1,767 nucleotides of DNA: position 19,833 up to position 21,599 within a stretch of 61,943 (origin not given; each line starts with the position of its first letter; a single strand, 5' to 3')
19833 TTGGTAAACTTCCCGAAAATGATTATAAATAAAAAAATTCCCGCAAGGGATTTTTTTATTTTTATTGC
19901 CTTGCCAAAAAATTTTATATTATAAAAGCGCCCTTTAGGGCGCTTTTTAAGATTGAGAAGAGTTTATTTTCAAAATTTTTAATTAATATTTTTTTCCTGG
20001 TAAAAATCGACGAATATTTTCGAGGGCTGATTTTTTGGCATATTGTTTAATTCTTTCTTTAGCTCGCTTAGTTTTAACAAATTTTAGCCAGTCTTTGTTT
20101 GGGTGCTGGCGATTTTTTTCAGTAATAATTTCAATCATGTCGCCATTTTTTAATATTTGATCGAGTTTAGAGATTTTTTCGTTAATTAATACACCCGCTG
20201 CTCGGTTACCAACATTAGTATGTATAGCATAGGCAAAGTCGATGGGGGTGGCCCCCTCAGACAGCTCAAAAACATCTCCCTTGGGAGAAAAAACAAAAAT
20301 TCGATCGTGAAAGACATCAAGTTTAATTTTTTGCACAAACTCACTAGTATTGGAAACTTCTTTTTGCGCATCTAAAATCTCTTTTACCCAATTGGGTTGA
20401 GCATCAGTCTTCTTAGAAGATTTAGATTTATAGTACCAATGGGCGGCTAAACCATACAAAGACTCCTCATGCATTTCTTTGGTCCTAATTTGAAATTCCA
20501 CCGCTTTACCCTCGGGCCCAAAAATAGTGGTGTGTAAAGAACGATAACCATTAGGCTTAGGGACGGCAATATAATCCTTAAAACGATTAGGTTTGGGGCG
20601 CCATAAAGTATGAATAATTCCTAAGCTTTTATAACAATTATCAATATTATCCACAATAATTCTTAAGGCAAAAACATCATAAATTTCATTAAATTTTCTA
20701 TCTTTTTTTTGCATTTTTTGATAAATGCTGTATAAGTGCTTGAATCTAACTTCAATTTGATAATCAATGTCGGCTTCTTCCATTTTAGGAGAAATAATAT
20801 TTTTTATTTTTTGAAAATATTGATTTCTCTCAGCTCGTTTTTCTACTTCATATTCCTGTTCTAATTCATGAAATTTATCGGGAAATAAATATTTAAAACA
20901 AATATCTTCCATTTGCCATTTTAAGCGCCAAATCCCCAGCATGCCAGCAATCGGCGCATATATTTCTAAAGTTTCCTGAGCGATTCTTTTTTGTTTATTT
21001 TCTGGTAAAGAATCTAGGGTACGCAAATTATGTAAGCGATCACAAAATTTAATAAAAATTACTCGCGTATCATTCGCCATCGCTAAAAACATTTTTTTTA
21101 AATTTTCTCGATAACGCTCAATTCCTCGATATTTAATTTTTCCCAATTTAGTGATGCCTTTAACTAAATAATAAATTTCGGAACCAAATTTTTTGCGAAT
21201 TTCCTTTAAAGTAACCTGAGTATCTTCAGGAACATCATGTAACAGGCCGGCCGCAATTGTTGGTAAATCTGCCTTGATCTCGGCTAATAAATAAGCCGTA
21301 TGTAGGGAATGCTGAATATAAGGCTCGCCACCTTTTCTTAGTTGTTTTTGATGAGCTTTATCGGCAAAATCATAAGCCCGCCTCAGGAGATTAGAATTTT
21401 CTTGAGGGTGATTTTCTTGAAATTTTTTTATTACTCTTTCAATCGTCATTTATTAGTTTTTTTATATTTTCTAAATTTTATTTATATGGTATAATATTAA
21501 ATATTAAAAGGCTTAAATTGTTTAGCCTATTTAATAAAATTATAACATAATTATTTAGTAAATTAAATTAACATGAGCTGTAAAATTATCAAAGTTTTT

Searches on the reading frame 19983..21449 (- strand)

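Call 11: search_protein_families(library=pfam, proteins=[window:19983-21449:-], max_evalue=0.01)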
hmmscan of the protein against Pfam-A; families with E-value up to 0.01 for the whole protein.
window:19983-21449:- (488 aa): 4 families
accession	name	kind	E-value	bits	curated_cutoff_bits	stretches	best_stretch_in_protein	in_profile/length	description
PF13328.12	HD_4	-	2.5e-46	157.7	27.2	1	25-174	1-156/156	HD domain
PF04607.23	RelA_SpoT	-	3.8e-43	146.8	27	1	235-343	2-111/113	Region found in RelA / SpoT proteins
PF02824.27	TGS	-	1.9e-19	69.8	22.2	1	384-443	1-60/60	TGS domain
PF01966.28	HD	-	1.1e-09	39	22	1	44-141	1-115/116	HD domain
